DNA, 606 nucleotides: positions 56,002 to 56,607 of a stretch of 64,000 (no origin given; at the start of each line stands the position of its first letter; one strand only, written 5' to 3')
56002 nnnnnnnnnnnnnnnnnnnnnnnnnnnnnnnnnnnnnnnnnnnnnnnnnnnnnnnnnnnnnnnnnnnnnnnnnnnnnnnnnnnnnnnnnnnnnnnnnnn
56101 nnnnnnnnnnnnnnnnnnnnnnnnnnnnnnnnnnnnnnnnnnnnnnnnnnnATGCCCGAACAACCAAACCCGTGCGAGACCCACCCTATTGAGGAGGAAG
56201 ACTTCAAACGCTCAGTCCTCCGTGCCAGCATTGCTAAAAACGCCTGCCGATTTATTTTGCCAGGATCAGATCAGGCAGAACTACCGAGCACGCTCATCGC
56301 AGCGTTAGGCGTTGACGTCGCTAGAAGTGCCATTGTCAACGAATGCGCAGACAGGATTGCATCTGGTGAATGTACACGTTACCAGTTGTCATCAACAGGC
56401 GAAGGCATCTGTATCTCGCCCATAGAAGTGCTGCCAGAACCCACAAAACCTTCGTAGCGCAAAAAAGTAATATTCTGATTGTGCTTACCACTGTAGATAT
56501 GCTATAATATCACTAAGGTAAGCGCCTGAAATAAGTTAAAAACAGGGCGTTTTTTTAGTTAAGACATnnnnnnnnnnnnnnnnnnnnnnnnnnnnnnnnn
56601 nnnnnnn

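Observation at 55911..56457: SAM-I-like riboswitch with a roughly 100-nt three-hairpin P3 expansion controlling an orphan 101-aa Cys-containing protein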

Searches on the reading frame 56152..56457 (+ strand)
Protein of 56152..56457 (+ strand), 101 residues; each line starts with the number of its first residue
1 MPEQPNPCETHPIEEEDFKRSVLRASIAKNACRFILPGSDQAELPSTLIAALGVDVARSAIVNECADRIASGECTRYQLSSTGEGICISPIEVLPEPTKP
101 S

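Call 7: search_protein_families(library=pfam, proteins=[window:56152-56457:+], max_evalue=0.1)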
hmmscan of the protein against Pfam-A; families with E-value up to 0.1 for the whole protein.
window:56152-56457:+ (101 aa): 0 families

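Call 8: find_homologous_proteins(query=window:56152-56454:+, max_evalue=0.01)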
Query window:56152-56454:+ (101 aa): 2 proteins with E <= 0.01 among 5 candidates.
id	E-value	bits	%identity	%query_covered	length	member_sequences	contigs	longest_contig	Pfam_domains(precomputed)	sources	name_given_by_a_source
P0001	6.9e-60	217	100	100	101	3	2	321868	-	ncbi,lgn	-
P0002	1.1e-46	175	87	97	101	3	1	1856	-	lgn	-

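Call 9: find_encoding_contigs(protein=P0002, flank=5000)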
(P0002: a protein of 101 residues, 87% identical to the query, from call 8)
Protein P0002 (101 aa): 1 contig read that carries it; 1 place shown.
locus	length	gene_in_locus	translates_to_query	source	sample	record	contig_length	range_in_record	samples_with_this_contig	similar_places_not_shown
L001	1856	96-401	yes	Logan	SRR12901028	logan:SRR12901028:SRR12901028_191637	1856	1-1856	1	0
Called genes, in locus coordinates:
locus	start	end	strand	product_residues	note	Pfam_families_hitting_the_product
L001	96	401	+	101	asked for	-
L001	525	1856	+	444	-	?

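Call 10: find_encoding_contigs(protein=P0001, flank=3000)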
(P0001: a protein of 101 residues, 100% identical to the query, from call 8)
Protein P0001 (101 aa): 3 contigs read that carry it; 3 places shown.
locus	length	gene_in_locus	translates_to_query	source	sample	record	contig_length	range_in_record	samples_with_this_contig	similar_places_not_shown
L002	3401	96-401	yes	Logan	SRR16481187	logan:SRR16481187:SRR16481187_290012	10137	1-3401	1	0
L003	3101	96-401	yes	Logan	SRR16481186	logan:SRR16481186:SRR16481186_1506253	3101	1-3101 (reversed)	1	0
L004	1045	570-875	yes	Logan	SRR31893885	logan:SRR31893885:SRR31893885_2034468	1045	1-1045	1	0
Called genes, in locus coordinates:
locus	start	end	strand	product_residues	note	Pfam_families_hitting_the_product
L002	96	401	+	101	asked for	-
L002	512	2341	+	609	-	PF00009:GTP_EFTU, PF01926:MMR_HSR1 (faint), PF03144:GTP_EFTU_D2, PF22042:EF-G_D2 (weak), PF00679:EFG_C, PF21018:BipA_C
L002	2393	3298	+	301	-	PF00005:ABC_tran, PF13304:AAA_21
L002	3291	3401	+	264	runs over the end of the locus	PF12679:ABC2_membrane_2, PF10920:DUF2705 (weak)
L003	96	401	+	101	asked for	-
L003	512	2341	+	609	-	PF00009:GTP_EFTU, PF01926:MMR_HSR1 (faint), PF03144:GTP_EFTU_D2, PF22042:EF-G_D2 (weak), PF00679:EFG_C, PF21018:BipA_C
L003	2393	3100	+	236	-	?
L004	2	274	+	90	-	?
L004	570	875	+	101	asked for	-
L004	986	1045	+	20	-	?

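Call 19: search_protein_representatives(protein=window:56152-56454:+)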
Query: 101 residues. Proteins with E-value up to 0.001 (for the whole library): 10; up to 1e-10: 7; up to 1e-30: 1. The best 10 are listed.
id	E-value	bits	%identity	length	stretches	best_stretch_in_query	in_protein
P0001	2.2e-60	217.2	100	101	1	1-101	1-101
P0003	1.0e-13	67.5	44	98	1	2-88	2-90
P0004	1.4e-13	67.1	49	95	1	2-90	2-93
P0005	9.6e-13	64.4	43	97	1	6-88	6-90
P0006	3.7e-12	62.5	45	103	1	6-88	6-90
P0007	1.2e-11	60.9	36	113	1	3-89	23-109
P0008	5.6e-11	58.8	48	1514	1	57-81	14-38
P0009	1.4e-10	57.5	40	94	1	6-88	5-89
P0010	2.1e-08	50.5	42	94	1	5-88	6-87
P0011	1.4e-05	41.4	30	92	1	2-89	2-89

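Call 21: find_homologous_proteins(query=A2, max_evalue=0.001)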
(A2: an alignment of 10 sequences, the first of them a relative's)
Query A2 (10 sequences) (101 aa, profile of the alignment): 9 proteins with E <= 0.001 among 847 candidates.
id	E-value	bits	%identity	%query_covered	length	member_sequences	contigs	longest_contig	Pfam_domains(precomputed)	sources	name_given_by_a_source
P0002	1.1e-33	133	87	97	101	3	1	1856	-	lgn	-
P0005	2.7e-33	132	41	87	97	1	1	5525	-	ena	-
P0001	1.7e-32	129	100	100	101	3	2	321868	-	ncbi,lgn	-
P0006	2.1e-32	129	42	87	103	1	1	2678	-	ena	-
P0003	3.3e-32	128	44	89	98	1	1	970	-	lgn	-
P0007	6.4e-31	124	36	91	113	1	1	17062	-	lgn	-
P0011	9.5e-30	120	31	90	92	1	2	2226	-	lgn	-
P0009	1.2e-29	120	40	80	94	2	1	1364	-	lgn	-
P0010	1.1e-27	114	41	84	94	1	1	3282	-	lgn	-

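Call 22: find_encoding_contigs(protein=P0005, flank=3000, max_places=3)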
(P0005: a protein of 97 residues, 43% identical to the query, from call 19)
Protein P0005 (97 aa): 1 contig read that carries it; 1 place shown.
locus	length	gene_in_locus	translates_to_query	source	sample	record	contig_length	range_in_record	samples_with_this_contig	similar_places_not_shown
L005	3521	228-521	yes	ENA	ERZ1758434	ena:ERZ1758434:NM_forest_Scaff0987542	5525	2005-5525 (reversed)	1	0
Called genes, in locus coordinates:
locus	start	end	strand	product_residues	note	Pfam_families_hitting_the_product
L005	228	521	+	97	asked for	-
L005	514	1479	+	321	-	-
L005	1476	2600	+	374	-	PF01717:Meth_synt_2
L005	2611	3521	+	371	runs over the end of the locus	PF00438:S-AdoMet_synt_N, PF02772:S-AdoMet_synt_M, PF02773:S-AdoMet_synt_C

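Call 23: find_encoding_contigs(protein=P0006, flank=3000, max_places=3)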
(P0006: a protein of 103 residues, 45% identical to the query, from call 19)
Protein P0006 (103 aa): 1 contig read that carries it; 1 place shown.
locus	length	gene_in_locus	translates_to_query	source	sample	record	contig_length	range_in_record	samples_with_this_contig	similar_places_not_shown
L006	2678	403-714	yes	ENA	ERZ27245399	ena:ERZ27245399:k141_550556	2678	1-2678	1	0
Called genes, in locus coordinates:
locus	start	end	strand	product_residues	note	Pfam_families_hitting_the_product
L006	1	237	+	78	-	?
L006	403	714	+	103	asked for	-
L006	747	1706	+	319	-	PF00438:S-AdoMet_synt_N, PF02772:S-AdoMet_synt_M, PF02773:S-AdoMet_synt_C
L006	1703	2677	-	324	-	?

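Call 24: find_encoding_contigs(protein=P0007, flank=3000, max_places=3)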
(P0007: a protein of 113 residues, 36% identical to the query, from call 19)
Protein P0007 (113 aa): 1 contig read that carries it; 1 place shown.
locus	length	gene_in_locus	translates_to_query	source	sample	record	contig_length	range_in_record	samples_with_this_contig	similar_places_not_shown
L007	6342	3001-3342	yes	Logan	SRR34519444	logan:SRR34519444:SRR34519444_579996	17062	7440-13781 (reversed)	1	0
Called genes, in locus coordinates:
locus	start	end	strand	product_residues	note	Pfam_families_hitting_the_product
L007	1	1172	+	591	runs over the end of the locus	PF03924:CHASE, PF00512:HisKA, PF02518:HATPase_c, PF13581:HATPase_c_2 (weak)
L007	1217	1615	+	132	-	PF00072:Response_reg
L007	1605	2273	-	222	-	PF00027:cNMP_binding, PF13545:HTH_Crp_2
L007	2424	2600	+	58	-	-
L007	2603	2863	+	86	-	PF04226:Transgly_assoc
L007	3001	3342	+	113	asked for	-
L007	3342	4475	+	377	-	PF00438:S-AdoMet_synt_N, PF02772:S-AdoMet_synt_M, PF02773:S-AdoMet_synt_C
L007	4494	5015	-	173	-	PF00080:Sod_Cu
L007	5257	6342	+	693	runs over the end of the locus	-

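Call 25: find_encoding_contigs(protein=P0010, flank=3000, max_places=3)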
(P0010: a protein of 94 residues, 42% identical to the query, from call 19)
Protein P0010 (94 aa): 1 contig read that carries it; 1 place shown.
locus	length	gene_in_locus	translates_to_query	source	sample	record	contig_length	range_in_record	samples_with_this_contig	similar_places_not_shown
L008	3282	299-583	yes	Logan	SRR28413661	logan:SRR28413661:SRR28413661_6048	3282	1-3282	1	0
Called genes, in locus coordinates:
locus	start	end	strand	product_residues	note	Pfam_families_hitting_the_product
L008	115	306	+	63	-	-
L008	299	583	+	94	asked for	-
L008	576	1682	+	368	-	PF00438:S-AdoMet_synt_N, PF02772:S-AdoMet_synt_M, PF02773:S-AdoMet_synt_C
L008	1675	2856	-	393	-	PF05496:RuvB_N, PF00158:Sigma54_activat (faint), PF01078:Mg_chelatase (faint), PF13191:AAA_16 (faint), PF00004:AAA, PF13173:AAA_14 (weak), PF16193:AAA_assoc_2, PF12002:MgsA_C, +2 more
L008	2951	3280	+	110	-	?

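Call 26: find_encoding_contigs(protein=P0003, flank=3000, max_places=3)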
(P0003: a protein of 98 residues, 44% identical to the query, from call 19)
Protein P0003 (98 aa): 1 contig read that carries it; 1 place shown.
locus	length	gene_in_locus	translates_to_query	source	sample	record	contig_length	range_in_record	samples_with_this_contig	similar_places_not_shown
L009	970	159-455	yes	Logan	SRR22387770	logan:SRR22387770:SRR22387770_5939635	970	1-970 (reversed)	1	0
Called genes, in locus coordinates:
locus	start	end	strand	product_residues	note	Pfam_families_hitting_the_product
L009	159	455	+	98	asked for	-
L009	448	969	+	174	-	?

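Call 27: find_encoding_contigs(protein=P0009, flank=3000, max_places=3)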
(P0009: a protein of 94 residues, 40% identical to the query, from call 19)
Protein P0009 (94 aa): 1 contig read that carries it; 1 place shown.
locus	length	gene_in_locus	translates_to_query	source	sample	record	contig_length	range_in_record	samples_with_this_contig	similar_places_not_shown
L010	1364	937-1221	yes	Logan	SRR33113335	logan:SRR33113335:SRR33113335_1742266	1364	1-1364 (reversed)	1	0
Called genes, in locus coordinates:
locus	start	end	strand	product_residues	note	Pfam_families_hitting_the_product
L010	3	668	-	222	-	?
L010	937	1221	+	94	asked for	-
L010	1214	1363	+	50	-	?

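Call 28: find_encoding_contigs(protein=P0011, flank=3000, max_places=3)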
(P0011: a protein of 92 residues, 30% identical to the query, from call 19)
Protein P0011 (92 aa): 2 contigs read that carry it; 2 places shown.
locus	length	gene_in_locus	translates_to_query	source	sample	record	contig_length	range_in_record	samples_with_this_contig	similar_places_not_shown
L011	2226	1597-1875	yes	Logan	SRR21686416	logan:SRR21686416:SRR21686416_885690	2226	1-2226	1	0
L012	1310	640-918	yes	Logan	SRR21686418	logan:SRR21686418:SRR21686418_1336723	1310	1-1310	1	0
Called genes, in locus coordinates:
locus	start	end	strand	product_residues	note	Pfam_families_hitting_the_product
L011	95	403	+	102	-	-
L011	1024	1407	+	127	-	-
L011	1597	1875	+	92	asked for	-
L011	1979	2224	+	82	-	?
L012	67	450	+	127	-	-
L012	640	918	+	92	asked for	-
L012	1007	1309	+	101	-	?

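Call 54: search_protein_families(library=ncbifam, proteins=[window:56152-56454:+, P0005, P0007], max_evalue=1)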
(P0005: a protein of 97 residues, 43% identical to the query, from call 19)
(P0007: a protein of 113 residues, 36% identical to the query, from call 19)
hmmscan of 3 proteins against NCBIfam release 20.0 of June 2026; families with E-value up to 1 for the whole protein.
window:56152-56454:+ (101 aa): 0 families

P0005 (97 aa): 0 families

P0007 (113 aa): 0 families

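Call 56: search_protein_families(library=pfam, proteins=[L005:514-1479:+, L008:115-306:+, L011:1024-1407:+, L011:1979-2224:+, L010:3-668:-], max_evalue=0.01)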
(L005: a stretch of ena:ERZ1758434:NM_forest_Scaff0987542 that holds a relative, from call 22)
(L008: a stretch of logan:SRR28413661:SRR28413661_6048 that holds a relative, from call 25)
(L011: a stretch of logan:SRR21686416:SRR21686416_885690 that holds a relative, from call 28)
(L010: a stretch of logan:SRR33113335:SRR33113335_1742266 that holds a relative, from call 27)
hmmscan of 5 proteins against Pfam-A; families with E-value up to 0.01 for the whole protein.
L005:514-1479:+ (321 aa): 1 family
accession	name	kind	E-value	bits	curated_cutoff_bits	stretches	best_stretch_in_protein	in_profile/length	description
PF08267.18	Meth_synt_1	-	0.0016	18.5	27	1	84-176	102-205/313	Cobalamin-independent synthase, N-terminal domain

L008:115-306:+ (63 aa): 0 families

L011:1024-1407:+ (127 aa): 0 families

L011:1979-2224:+ (82 aa): 0 families

L010:3-668:- (222 aa): 4 families
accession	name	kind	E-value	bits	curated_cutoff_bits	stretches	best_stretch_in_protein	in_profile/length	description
PF04402.19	SIMPL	-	1.1e-24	88.2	25.2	1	53-210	1-160/205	Protein of unknown function (DUF541)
PF02435.22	Glyco_hydro_68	-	0.0059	16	27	1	57-199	131-268/424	Levansucrase/Invertase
PF14362.11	DUF4407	-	0.0067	16.2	31.3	1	21-195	84-234/297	Domain of unknown function (DUF4407)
PF04760.21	IF2_N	-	0.0093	16.2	25.3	0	86-108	11-33/53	Translation initiation factor IF-2, N-terminal region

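Call 57: predict_structure(alignment_id=A2)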
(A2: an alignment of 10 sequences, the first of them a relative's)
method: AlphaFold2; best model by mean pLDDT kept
length: 101 residues; sequences in the alignment: 10
mean_pLDDT: 69.2   pTM: 0.57
mean pLDDT of the five models: 69.2, 68.5, 68.1, 66.5, 63.0
residues with pLDDT >= 90: 0; 70-90: 55; 50-70: 36; < 50: 10
segments of 3 or more residues with pLDDT < 50: 1-4, 94-99
pLDDT, mean of each block of 10 residues (from residue 1): 55 76 79 64 63 69 82 79 75 53 54
secondary structure, 60 per line:
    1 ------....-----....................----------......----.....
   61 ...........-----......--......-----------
elements in order: H7-10 H16-35 H46-51 H56-71 E77-82 E85-90

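Call 61: fold_search(model_id=the predicted structure, library=pdb)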
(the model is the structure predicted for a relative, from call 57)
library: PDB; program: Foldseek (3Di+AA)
matches with E <= 10: 95; with E <= 0.001: 0
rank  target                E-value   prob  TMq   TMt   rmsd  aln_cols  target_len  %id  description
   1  3w6j_B                3.2e-01  0.44  0.32  0.21   9.8        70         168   23  Crystal structure of ScpAB core complex (released 2013-04-24)
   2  3w6k_E                6.3e-01  0.23  0.29  0.34   9.5        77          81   22  Crystal structure of dimer of ScpB N-terminal domain complexed with ScpA peptide (released 2013-04-24)
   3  3w6k_C                6.3e-01  0.23  0.29  0.32   9.4        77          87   22  Crystal structure of dimer of ScpB N-terminal domain complexed with ScpA peptide (released 2013-04-24)
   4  3w6k_F                8.1e-01  0.12  0.21  0.24  10.5        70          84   23  Crystal structure of dimer of ScpB N-terminal domain complexed with ScpA peptide (released 2013-04-24)
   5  3w6k_B                8.6e-01  0.12  0.22  0.25  10.4        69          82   23  Crystal structure of dimer of ScpB N-terminal domain complexed with ScpA peptide (released 2013-04-24)
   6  3w6j_C                1.1e+00  0.20  0.32  0.21  13.2        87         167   20  Crystal structure of ScpAB core complex (released 2013-04-24)
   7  3w6j_E                1.1e+00  0.13  0.24  0.17  11.0        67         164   22  Crystal structure of ScpAB core complex (released 2013-04-24)
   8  7xbd_A                1.4e+00  0.05  0.18  0.08  16.6        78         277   17  Cryo-EM structure of human galanin receptor 2 (released 2022-07-13)
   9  8iue_P                1.5e+00  0.13  0.28  0.12   7.8        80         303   11  RNA polymerase III pre-initiation complex melting complex 1 (released 2023-05-24)
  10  2z99                  1.6e+00  0.16  0.31  0.22   9.6        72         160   15  Crystal Structure of ScpB from Mycobacterium tuberculosis (released 2007-10-09)
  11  8sg1_R                1.6e+00  0.06  0.19  0.09  15.9        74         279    9  Cryo-EM structure of CMKLR1 signaling complex (released 2023-11-01)
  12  6neh_A                1.9e+00  0.09  0.24  0.10  11.1        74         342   16  N191D, F205S mutant of scoulerine 9-O-methyltransferase from Thalictrum flavum complexed with (13aS)-3,10-dimethoxy-5, (released 2019-12-18)
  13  3sqn_A                2.0e+00  0.10  0.28  0.08   9.2        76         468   14  Putative Mga family transcriptional regulator from Enterococcus faecalis (released 2011-07-20)
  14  9l3w_R                2.0e+00  0.05  0.19  0.09  15.8        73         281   10  Cryo-EM structure of the chemokine-like receptor 1 in complex with chemerin and Gi1 (released 2025-03-12)
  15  3ogd_A                2.3e+00  0.13  0.30  0.12   7.0        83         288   14  AlkA Undamaged DNA Complex: Interrogation of a G*:C base pair (released 2010-09-15)
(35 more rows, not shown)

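Call 91: search_solved_structures(query=A2, max_evalue=1)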
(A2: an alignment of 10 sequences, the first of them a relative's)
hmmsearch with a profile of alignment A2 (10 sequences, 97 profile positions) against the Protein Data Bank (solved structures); distinct sequences matched with E-value up to 1: 0.

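Call 92: search_protein_families(library=pfam, alignment_id=A2, max_evalue=1)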
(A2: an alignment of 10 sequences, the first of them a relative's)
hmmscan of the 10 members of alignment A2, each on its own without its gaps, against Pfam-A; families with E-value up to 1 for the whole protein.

A. member 1, P0001 (101 aa): 1 family
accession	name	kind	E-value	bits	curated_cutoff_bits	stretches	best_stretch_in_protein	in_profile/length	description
PF07104.16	DUF1366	-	0.12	12.5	23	1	24-68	13-56/117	Protein of unknown function (DUF1366)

B. families by the number of members that match (of 10 scanned): 4 families
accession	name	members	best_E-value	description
PF07104.16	DUF1366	2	0.11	Protein of unknown function (DUF1366)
PF13351.11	DUF4099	1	0.11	Protein of unknown function (DUF4099)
PF23629.1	Death_MADD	1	0.13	MAP kinase-activating death domain protein death domain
PF16843.10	Get5_bdg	1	0.24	Binding domain to Get4 on Get5, Golgi to ER traffic protein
